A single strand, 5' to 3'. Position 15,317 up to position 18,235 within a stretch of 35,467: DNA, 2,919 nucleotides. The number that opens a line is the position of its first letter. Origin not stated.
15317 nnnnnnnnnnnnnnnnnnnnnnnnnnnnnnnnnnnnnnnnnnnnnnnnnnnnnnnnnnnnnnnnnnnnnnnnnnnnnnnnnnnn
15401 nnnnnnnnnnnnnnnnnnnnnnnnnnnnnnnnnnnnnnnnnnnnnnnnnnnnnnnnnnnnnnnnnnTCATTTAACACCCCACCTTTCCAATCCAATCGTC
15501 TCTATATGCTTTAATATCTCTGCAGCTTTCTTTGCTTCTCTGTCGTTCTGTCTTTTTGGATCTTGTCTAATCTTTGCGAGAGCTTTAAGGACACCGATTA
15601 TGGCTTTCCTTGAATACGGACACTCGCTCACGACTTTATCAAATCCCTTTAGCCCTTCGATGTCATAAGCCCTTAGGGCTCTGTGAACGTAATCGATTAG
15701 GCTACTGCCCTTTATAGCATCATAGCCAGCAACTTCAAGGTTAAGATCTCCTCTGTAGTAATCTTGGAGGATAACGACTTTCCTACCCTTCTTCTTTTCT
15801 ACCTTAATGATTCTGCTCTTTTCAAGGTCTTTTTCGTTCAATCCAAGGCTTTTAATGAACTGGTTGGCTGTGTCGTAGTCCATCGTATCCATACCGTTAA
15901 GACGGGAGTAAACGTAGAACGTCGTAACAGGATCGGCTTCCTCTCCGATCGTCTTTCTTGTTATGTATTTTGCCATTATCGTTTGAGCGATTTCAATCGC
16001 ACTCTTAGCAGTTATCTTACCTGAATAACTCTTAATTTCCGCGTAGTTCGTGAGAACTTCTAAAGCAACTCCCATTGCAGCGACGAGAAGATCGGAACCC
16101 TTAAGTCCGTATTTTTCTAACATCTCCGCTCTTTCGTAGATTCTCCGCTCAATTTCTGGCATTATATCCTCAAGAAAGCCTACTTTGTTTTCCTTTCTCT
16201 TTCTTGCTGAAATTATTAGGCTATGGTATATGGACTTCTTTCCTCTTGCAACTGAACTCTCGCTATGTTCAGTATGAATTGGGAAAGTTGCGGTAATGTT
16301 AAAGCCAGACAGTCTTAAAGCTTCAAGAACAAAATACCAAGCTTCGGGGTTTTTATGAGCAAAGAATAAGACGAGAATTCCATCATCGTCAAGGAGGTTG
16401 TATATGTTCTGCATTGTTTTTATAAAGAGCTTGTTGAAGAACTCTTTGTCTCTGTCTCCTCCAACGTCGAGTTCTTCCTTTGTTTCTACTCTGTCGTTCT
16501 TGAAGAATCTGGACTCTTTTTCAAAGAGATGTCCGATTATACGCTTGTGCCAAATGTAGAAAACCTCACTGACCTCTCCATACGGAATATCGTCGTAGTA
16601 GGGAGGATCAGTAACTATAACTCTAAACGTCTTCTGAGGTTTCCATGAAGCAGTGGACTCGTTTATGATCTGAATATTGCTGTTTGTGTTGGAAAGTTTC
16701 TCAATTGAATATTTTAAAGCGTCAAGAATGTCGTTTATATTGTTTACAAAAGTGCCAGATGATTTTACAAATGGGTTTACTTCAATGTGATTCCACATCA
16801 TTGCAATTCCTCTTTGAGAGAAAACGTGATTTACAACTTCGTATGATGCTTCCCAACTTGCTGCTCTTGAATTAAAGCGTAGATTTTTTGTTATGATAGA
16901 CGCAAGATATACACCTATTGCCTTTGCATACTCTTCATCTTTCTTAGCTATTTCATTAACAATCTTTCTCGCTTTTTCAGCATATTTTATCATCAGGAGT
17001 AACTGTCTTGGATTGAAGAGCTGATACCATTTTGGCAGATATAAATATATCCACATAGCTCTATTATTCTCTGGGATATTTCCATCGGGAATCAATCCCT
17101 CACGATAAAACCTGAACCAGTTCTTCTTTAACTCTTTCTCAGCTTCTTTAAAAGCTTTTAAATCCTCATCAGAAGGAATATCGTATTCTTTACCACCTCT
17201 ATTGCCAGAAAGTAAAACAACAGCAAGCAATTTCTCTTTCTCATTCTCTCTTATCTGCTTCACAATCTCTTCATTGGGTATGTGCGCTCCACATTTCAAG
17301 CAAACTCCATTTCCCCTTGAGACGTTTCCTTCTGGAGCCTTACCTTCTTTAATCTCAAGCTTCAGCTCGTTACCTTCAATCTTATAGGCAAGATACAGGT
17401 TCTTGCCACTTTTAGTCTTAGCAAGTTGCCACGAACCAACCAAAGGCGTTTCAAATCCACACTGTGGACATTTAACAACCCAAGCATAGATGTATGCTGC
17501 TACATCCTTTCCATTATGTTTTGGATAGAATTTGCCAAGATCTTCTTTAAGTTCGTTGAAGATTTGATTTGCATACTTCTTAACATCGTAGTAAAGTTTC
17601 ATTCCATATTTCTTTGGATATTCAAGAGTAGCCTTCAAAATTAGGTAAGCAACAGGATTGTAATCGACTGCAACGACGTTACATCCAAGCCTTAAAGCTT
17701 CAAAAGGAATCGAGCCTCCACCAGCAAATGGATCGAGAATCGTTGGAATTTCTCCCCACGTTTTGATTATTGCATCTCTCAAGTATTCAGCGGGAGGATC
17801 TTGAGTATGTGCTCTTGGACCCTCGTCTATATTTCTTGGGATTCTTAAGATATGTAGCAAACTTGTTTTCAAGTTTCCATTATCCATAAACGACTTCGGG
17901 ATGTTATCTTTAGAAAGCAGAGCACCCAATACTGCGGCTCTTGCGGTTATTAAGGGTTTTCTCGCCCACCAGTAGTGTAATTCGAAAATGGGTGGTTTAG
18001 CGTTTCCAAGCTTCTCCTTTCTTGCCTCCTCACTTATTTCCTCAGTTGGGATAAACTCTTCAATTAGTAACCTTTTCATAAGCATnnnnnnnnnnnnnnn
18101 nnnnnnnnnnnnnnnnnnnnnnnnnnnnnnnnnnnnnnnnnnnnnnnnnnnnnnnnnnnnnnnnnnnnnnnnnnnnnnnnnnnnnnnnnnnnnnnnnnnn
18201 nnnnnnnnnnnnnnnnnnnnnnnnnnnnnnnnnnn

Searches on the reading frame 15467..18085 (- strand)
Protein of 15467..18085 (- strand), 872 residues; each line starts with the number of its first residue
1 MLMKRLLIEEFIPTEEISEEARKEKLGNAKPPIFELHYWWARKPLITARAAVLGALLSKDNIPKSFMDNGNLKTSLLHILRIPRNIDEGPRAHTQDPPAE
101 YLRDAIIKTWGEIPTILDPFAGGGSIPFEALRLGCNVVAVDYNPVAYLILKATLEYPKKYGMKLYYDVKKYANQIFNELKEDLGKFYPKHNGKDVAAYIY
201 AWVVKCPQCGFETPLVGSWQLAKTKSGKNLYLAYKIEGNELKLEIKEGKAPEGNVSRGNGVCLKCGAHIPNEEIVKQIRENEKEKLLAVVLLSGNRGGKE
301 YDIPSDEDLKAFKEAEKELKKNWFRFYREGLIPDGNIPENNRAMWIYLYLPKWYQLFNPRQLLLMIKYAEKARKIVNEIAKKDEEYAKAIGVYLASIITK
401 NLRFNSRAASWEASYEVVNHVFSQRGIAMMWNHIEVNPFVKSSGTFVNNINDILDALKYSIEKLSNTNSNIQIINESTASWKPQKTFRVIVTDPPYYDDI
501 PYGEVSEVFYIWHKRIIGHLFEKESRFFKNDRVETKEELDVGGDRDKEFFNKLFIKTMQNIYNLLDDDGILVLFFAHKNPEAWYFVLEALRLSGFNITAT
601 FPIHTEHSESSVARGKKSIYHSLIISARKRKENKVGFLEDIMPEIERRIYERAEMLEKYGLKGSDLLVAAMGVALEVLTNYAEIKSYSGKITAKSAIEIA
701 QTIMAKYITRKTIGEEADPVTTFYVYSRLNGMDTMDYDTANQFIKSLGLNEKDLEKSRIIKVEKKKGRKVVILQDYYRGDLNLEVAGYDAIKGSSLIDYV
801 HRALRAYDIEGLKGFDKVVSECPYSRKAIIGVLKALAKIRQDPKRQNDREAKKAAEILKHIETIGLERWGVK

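Call 4: search_protein_families(library=pfam, proteins=[window:15467-18085:-], max_evalue=0.01)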
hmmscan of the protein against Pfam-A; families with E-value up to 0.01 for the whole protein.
window:15467-18085:- (872 aa): 5 families
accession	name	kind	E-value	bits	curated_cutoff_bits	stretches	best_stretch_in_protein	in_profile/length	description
PF06634.17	DUF1156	-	4.4e-15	56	24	1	12-67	2-58/73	Protein of unknown function (DUF1156)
PF03602.21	Cons_hypoth95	-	2e-07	31.3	24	1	105-160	31-90/182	Conserved hypothetical protein 95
PF01555.25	N6_N4_Mtase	-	4.5e-07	30.5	26.7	0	83-147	152-216/221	DNA methylase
PF02086.21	MethyltransfD12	-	2.8e-05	24.4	22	1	112-171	20-76/253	D12 class N6 adenine-specific DNA methyltransferase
PF01170.24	UPF0020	-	3.8e-05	23.9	22.3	0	114-148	30-64/197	RMKL-like, methyltransferase domain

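Call 5: search_protein_families(library=padloc, proteins=[window:15467-18085:-], max_evalue=0.01)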
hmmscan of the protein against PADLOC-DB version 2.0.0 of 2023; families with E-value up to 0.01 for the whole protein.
window:15467-18085:- (872 aa): 23 families
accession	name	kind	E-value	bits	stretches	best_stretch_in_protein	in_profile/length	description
PDLC03352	MTase_II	-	1.6e-86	289.1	3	11-278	10-260/1023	Type II methyltransferase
PDLC00661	HmaB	-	9.8e-76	253.4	3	164-764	241-864/973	DNA-adenine methylase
PDLC00660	HmaB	-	9e-75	250.2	3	180-822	254-909/967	DNA-adenine methylase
PDLC02189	DUF1156_MTase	-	1.4e-54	183.7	3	297-686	384-746/944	-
PDLC03233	MTase_II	-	6.1e-41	138.8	1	7-629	34-643/731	Type II methyltransferase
PDLC03314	MTase_II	-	4.1e-36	122.4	3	352-693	439-753/944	Type II methyltransferase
PDLC04134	mad2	-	3e-12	44.1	2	58-156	240-335/492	mads_2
PDLC03367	MTase_II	-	4e-11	40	2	115-210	44-132/633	Type II methyltransferase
PDLC03224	MTase_II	-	1.3e-09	35.5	1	114-165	95-150/481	Type II methyltransferase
PDLC02541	PglX|PglXI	-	2.7e-08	30.4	1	277-633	309-626/919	PglXI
PDLC03322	MTase_II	-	1.4e-06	25.5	1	111-152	63-104/446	Type II methyltransferase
PDLC03319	MTase_II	-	2.1e-06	24.8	1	112-189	23-95/503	Type II methyltransferase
PDLC03312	MTase_II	-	1.3e-05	21.2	1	458-591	496-622/1344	Type II methyltransferase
PDLC03380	MTase_II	-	2.7e-05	21.6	0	115-154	59-98/393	Type II methyltransferase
PDLC03360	MTase_II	-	3.4e-05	21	1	102-149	54-101/441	Type II methyltransferase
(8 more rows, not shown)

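Call 20: find_encoding_contigs(protein=window:15467-18085:-, flank=10000, max_places=4)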
Protein window:15467-18085:- (872 aa): 3 contigs read that carry it; 2 places shown.
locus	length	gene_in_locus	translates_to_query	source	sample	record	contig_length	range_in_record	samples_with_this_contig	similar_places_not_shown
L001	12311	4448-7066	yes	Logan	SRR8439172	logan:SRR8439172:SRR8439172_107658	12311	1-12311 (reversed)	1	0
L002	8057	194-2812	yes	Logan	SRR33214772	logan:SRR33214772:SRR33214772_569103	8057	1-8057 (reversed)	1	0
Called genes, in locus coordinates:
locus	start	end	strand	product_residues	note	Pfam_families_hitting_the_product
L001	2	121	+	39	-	?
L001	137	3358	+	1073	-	-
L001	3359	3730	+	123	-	-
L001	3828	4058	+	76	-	PF04014:MazE_antitoxin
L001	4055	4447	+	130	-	PF01850:PIN, PF13470:PIN_3 (weak)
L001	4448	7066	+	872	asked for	PF01555:N6_N4_Mtase (faint), PF06634:DUF1156, PF02086:MethyltransfD12 (faint), PF03602:Cons_hypoth95 (faint)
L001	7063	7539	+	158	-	-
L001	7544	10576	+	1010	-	PF04851:ResIII, PF00176:SNF2-rel_dom, PF00270:DEAD, PF00271:Helicase_C, PF13020:NOV_C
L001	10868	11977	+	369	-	PF04473:DUF553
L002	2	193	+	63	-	?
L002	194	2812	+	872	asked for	PF01555:N6_N4_Mtase (faint), PF06634:DUF1156, PF02086:MethyltransfD12 (faint), PF03602:Cons_hypoth95 (faint)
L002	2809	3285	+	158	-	-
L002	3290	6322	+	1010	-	PF04851:ResIII, PF00176:SNF2-rel_dom, PF00270:DEAD, PF00271:Helicase_C, PF13020:NOV_C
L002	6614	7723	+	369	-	PF04473:DUF553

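Call 34: find_homologous_proteins(query=window:15467-18085:-, max_evalue=1e-20)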
Query window:15467-18085:- (872 aa): 2985 proteins with E <= 1e-20 among 8000 candidates; the best 120 are listed.
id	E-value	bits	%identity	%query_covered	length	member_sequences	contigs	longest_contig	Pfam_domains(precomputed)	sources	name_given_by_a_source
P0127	0.0e+0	1819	90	100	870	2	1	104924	PF03602.22,PF06634.18,PF01555.25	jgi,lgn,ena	-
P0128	0.0e+0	1667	82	100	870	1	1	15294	PF03602.22,PF02086.22,PF06634.18,PF01555.25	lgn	-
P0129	0.0e+0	1638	81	100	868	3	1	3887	PF03602.22,PF06634.18,PF01555.25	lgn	-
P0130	0.0e+0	1574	78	100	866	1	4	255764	PF03602.22,PF02086.22,PF06634.18,PF01555.25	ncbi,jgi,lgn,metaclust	jgi:adenine-specific DNA methylase|metaclust:\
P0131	0.0e+0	1533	76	100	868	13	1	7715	PF03602.22,PF06634.18,PF01555.25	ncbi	ncbi:MAG: DUF1156 domain-containing protein [Archaeoglobaceae archaeon]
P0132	0.0e+0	1521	75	100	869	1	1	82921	PF03602.22,PF02086.22,PF06634.18,PF01555.25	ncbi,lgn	-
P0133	0.0e+0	1312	66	100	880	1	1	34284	PF03602.22,PF06634.18,PF01555.25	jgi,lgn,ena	-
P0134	0.0e+0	1258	64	100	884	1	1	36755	PF03602.22,PF02086.22,PF06634.18,PF01555.25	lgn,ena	-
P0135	0.0e+0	1194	60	99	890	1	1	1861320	PF02086.22,PF06634.18,PF01555.25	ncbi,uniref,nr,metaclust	ncbi:DNA methylase containing a Zn-ribbon module [Pyrococcus sp. NA2]|uniref:DUF1156 domain-containi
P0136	0.0e+0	1171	59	99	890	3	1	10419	PF02086.22,PF06634.18,PF01555.25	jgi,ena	-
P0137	0.0e+0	1158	58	99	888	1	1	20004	PF02086.22,PF06634.18,PF01555.25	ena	-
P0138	0.0e+0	1149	58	100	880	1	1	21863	PF02086.22,PF06634.18,PF01555.25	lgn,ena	-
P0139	2.8e-232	792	48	97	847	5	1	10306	PF02086.22,PF01170.25,PF06634.18,PF01555.25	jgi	-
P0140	3.7e-230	785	48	97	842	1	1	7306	PF02086.22,PF01170.25,PF06634.18,PF01555.25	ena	-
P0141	6.6e-230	784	48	97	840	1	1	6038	PF02086.22,PF01170.25,PF06634.18,PF01555.25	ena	-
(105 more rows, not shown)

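Call 38: find_related_loci(query=A3, collection=genome_contigs, flank=10000)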
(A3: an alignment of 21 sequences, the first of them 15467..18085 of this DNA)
Query A3 (872 aa) in genome_contigs; peptide patterns used: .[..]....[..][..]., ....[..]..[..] (x = any residue, [..] = any of these).
437 stretches matched a pattern; 398 encode a relative of the query (tblastn E <= 1e-3); the best 80 are kept; 80 distinct loci.
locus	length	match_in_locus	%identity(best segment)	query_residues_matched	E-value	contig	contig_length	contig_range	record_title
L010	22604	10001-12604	75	5-872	0e+0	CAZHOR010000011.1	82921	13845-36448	MAG TPA_asm: uncultured archaeon isolate SRP141376_co2_3 genome assembly, contig: NODE_742_length_82921_cov_9.223530, wh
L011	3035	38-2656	59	2-866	0e+0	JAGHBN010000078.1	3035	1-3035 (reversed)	MAG: Thermococcus sp. isolate AUK257 PB_MBMC_211_c_000000000050, whole genome shotgun sequence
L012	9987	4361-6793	46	5-846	0e+0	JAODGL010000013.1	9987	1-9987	MAG: Methanosarcinales archaeon isolate Flange_M5_B8-AMOR_1b 1-CGB-Flange_contig_7018, whole genome shotgun sequence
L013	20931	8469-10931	44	4-846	0e+0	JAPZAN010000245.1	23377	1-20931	MAG: Candidatus Methanoperedens sp. isolate SRVP18_hole-7m-from-trench_1_80cm_43_82 SRVP18_hole-7m-from-trench_1_80cm_sc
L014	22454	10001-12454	44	4-846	0e+0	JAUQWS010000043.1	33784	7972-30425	MAG: Ignavibacteria bacterium isolate BIN9 contig_55299, whole genome shotgun sequence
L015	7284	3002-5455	44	4-846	0e+0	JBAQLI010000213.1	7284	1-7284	MAG: Candidatus Methanoperedens sp. isolate MFD12032_ilm_asm_bin13 k127_33678, whole genome shotgun sequence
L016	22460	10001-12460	42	4-846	0e+0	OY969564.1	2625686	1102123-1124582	MAG: uncultured Methanoregulaceae archaeon isolate MFD02138.bin.c.1 genome assembly, chromosome: 1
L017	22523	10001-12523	41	5-864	0e+0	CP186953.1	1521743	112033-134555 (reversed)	MAG: Candidatus Methanosuratincola verstraetei isolate LCB70 chromosome, complete genome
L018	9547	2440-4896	40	2-840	0e+0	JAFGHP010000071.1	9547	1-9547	MAG: Candidatus Bathyarchaeota archaeon isolate Zod_Metabat.1465 k87_7056759, whole genome shotgun sequence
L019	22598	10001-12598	40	4-864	0e+0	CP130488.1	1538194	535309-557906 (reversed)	MAG: Candidatus Methanosuratincola petrocarbonis isolate LWZ-6 chromosome, complete genome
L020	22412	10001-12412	40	7-839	0e+0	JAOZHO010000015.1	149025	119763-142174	MAG: Candidatus Bathyarchaeota archaeon isolate QDN_3 k147_344714, whole genome shotgun sequence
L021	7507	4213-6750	39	1-869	0e+0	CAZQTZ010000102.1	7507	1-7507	MAG TPA_asm: uncultured Candidatus Bathyarchaeia archaeon isolate binchicken_co27_410 genome assembly, contig: NODE_1725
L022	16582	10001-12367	41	6-836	0e+0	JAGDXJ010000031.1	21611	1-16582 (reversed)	MAG: Nitrososphaerales archaeon isolate KMA_Bin22 NODE_733_length_21611_cov_11.724439, whole genome shotgun sequence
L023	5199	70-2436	41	6-836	0e+0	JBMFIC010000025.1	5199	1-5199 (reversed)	MAG: Nitrososphaeria archaeon isolate KM4324-13 NODE_25_length_5199_cov_6.676689, whole genome shotgun sequence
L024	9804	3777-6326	36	1-864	2e-164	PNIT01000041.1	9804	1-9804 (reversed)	MAG: Aciduliprofundum sp. isolate ARK-15 NODE_772_length_9804_cov_44.7637, whole genome shotgun sequence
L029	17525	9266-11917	36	3-868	2e-155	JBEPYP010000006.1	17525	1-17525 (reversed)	MAG: Thermoproteota archaeon isolate 03V1_S199.concoct.120_sub NODE_1971_length_17525_cov_2.397172, whole genome shotgun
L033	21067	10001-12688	31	1-816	4e-108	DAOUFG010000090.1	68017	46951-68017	MAG TPA_asm: Thermoflexales bacterium isolate R103_16 k99_460865, whole genome shotgun sequence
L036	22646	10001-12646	30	7-811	1e-104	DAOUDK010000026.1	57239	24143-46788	MAG TPA_asm: Anaerolineae bacterium isolate M42_99 k117_30849, whole genome shotgun sequence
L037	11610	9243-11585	31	6-749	2e-103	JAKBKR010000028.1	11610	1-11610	MAG: bacterium isolate DX1.bin10 NODE_8418_length_11610_cov_1.389968, whole genome shotgun sequence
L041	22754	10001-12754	30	5-844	2e-102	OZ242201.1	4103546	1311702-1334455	MAG: Longimicrobiales bacterium isolate 71266a4e-d954-4cdc-a494-fc6a34cb9123 genome assembly, chromosome: 1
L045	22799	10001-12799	29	1-844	3e-102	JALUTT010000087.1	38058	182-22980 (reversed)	MAG: Anaerolineae bacterium isolate 128-326_maxbin2_scaf2bin.035 128-326_scaffold_367_c1, whole genome shotgun sequence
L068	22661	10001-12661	28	7-811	2e-94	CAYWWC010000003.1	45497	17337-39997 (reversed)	MAG TPA_asm: uncultured Anaerolineae bacterium isolate SRP077602_co7_465 genome assembly, contig: NODE_3636_length_45497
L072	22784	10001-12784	28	1-836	1e-92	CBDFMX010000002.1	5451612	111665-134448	MAG: Stigonema sp. isolate 9a048915-f00d-425c-bd96-d5550510256a genome assembly, contig: contig_2, whole genome shotgun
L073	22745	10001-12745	28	1-816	1e-92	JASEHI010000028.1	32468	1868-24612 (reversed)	MAG: Anaerolineales bacterium isolate Yes70-19 NODE_28_length_32468_cov_34.874155, whole genome shotgun sequence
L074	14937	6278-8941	32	4-850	3e-129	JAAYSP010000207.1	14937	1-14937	MAG: candidate division WS1 bacterium isolate AS23ysBPME_352 288913_AS23, whole genome shotgun sequence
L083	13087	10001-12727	27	1-808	3e-89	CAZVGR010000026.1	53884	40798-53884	MAG TPA_asm: uncultured Anaerolinea sp. isolate SRP304446_co1_50 genome assembly, contig: NODE_390_length_53884_cov_19.8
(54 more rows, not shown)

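Call 55: search_protein_families(library=pfam, proteins=[L033:9334-9924:+, L036:9437-9952:+, L045:9355-9882:+, L068:9420-9959:+, L072:9291-9803:+, L073:9438-9926:+, L083:9354-9986:+, L037:8581-9180:+, L074:5332-5970:+, L016:9446-9976:+], max_evalue=0.1)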
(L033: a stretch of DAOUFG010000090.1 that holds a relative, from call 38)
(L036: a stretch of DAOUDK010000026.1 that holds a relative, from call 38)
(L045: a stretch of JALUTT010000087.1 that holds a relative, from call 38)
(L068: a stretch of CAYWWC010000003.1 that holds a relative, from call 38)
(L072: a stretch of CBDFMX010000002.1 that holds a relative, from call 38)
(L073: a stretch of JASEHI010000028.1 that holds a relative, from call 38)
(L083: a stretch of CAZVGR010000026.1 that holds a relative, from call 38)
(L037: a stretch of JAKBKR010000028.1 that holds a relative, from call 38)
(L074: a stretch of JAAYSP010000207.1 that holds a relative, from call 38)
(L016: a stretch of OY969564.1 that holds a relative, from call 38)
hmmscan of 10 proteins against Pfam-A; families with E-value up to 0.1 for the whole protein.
L033:9334-9924:+ (197 aa): 1 family
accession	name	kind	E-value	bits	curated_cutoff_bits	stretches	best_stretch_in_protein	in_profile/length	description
PF13975.11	gag-asp_proteas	-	0.052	14.6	28.2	1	81-156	2-76/92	gag-polyprotein putative aspartyl protease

L036:9437-9952:+ (172 aa): 1 family
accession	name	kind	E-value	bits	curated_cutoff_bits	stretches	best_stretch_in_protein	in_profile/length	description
PF13248.11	Zn_ribbon_3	-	0.076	12.9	27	0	67-80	4-17/26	zinc-ribbon domain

L045:9355-9882:+ (176 aa): 1 family
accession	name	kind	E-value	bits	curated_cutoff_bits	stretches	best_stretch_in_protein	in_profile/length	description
PF24728.1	DUF7680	-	2e-34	119.3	24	1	33-175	1-141/141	Domain of unknown function (DUF7680)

L068:9420-9959:+ (180 aa): 0 families

L072:9291-9803:+ (171 aa): 2 families
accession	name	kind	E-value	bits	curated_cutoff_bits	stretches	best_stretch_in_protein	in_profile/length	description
PF24728.1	DUF7680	-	1.4e-44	152.1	24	1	27-164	1-141/141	Domain of unknown function (DUF7680)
PF22047.1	RecJ_C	-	0.0021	18.8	30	1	119-158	24-64/110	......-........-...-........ exonuclease RecJ C-terminal domain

L073:9438-9926:+ (163 aa): 2 families
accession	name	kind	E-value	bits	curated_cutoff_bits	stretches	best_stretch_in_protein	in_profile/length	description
PF13650.11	Asp_protease_2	-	0.00012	23.1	24.3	1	44-100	3-59/90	Aspartyl protease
PF13975.11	gag-asp_proteas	-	0.005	17.9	28.2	1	44-102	3-62/92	gag-polyprotein putative aspartyl protease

L083:9354-9986:+ (211 aa): 1 family
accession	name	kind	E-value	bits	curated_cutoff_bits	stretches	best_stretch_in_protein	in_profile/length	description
PF14103.11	DUF4276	-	2.3e-20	74.1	30.2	1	19-201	2-191/192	Domain of unknown function (DUF4276)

L037:8581-9180:+ (200 aa): 1 family
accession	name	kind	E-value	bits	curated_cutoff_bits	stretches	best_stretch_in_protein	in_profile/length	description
PF24728.1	DUF7680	-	5.4e-29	101.6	24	1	58-199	1-141/141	Domain of unknown function (DUF7680)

L074:5332-5970:+ (213 aa): 1 family
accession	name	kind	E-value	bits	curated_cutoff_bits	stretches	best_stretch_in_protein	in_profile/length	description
PF24728.1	DUF7680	-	2.7e-29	102.6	24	1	74-211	1-140/141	Domain of unknown function (DUF7680)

L016:9446-9976:+ (177 aa): 1 family
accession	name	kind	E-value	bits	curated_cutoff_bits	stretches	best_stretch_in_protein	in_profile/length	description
PF24728.1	DUF7680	-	3.5e-07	30.9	24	1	107-175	68-135/141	Domain of unknown function (DUF7680)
